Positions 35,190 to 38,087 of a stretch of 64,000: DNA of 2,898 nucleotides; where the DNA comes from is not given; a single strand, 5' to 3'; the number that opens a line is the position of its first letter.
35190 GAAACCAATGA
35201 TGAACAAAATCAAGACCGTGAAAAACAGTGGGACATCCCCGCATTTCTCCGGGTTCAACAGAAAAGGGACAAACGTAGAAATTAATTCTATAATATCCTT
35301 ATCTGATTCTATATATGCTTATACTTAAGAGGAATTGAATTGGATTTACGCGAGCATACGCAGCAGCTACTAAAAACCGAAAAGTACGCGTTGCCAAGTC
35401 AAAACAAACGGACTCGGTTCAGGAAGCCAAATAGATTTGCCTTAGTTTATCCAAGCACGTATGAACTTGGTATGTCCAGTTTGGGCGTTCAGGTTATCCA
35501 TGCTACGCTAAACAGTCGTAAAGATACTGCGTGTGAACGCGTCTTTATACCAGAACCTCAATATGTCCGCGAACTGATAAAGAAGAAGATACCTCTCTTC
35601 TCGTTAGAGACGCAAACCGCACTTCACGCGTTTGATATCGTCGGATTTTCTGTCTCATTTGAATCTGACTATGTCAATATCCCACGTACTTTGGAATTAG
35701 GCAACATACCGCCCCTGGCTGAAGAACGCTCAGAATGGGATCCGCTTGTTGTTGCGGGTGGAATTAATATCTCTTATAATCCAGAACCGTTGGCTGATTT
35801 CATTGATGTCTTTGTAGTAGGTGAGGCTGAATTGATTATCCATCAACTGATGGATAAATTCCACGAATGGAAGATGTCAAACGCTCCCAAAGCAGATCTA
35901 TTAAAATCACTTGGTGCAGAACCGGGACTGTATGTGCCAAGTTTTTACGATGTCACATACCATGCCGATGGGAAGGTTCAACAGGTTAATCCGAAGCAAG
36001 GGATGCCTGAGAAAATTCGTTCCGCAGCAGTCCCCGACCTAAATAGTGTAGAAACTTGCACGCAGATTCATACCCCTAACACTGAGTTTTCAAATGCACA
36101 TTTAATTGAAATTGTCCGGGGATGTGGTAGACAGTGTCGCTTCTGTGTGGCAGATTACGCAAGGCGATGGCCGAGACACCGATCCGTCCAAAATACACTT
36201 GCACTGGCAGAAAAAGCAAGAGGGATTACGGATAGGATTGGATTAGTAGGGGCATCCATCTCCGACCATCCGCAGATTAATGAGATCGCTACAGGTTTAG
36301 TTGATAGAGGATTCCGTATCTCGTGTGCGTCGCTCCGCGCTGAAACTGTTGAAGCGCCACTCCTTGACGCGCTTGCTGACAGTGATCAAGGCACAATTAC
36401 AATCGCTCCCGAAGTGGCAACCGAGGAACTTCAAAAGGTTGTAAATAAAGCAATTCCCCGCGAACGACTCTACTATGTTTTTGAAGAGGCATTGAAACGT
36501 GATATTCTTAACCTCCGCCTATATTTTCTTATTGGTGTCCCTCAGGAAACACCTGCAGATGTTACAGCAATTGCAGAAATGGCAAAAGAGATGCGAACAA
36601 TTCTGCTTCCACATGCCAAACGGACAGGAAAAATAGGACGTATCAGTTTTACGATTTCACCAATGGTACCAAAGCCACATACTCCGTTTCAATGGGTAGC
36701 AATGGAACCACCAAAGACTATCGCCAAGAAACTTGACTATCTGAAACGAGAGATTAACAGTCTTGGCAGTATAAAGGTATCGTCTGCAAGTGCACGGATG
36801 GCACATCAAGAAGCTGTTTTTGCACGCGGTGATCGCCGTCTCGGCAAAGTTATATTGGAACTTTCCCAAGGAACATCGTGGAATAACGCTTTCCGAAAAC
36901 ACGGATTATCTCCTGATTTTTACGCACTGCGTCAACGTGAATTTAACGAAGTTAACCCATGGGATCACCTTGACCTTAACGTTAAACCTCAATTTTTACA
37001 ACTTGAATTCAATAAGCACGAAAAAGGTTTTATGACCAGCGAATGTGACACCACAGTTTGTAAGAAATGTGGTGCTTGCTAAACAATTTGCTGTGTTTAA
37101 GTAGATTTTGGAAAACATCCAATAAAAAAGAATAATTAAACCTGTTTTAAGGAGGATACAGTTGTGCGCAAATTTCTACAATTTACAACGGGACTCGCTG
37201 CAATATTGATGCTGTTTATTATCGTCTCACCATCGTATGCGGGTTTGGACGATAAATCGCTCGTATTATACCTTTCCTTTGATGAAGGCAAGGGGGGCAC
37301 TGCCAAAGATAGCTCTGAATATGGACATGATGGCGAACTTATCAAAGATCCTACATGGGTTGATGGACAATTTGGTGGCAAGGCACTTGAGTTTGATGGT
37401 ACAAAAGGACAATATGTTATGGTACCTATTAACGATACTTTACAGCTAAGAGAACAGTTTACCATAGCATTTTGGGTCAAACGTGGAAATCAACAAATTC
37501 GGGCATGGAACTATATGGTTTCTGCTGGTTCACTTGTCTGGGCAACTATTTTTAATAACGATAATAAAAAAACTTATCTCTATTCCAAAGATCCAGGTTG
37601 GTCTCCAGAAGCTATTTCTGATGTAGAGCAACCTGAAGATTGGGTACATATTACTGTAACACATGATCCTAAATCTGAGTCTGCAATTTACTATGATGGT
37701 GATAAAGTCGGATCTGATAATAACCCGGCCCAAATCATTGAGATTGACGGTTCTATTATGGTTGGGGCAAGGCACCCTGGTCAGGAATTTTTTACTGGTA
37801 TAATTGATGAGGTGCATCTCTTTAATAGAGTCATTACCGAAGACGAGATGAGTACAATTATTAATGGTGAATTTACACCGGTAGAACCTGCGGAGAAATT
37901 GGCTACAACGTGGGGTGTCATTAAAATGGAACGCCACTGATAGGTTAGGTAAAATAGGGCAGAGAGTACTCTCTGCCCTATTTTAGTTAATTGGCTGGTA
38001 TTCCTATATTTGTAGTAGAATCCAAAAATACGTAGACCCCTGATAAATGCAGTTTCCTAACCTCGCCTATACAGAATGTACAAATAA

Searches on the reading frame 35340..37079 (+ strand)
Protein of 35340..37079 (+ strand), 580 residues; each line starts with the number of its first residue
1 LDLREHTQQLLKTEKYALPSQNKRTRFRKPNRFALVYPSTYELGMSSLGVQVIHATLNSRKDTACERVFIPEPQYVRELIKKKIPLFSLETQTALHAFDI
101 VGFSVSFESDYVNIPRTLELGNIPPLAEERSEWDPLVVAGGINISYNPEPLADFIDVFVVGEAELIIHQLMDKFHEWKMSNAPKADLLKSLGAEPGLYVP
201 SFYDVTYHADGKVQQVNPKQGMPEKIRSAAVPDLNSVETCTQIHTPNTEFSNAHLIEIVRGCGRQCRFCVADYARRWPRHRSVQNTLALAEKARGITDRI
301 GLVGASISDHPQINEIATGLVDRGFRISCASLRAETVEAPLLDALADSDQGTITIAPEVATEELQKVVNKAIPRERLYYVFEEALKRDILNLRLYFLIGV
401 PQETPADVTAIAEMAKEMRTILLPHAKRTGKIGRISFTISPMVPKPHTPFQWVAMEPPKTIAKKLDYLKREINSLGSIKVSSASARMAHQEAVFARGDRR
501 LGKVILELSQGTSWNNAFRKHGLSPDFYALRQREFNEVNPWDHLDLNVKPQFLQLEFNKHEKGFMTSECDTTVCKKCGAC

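Call 8: search_protein_families(library=pfam, proteins=[window:35340-37079:+], max_evalue=0.001)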
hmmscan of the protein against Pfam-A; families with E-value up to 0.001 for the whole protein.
window:35340-37079:+ (580 aa): 3 families
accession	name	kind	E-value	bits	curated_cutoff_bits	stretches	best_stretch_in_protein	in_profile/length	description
PF19864.5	Radical_SAM_N2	-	3.3e-51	173.1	29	1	49-200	1-151/151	Radical SAM proteins, N-terminal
PF04055.27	Radical_SAM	-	7.1e-16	59.3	29.5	1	256-414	1-165/166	Radical SAM superfamily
PF02310.24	B12-binding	-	9.1e-05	22.7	32.1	1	93-166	47-116/121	B12 binding domain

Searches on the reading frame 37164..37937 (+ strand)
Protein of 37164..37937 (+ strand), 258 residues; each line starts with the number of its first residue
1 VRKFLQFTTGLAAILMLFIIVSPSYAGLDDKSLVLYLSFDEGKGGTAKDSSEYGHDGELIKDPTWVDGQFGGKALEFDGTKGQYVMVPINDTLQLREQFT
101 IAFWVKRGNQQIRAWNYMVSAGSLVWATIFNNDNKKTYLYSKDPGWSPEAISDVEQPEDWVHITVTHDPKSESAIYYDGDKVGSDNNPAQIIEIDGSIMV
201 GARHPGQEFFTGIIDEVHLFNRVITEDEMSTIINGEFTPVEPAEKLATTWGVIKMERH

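Call 8: search_protein_families(library=pfam, proteins=[window:37164-37937:+], max_evalue=0.001)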
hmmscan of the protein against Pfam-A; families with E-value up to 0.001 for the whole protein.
window:37164-37937:+ (258 aa): 2 families
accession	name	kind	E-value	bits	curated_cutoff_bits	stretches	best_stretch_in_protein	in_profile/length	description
PF13385.13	Laminin_G_3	-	2.1e-21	77.1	27.6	1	80-228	3-149/151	Concanavalin A-like lectin/glucanases superfamily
PF07953.20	Toxin_R_bind_N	-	4.2e-08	33.6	23.8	1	47-223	4-190/191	Clostridium neurotoxin, N-terminal receptor binding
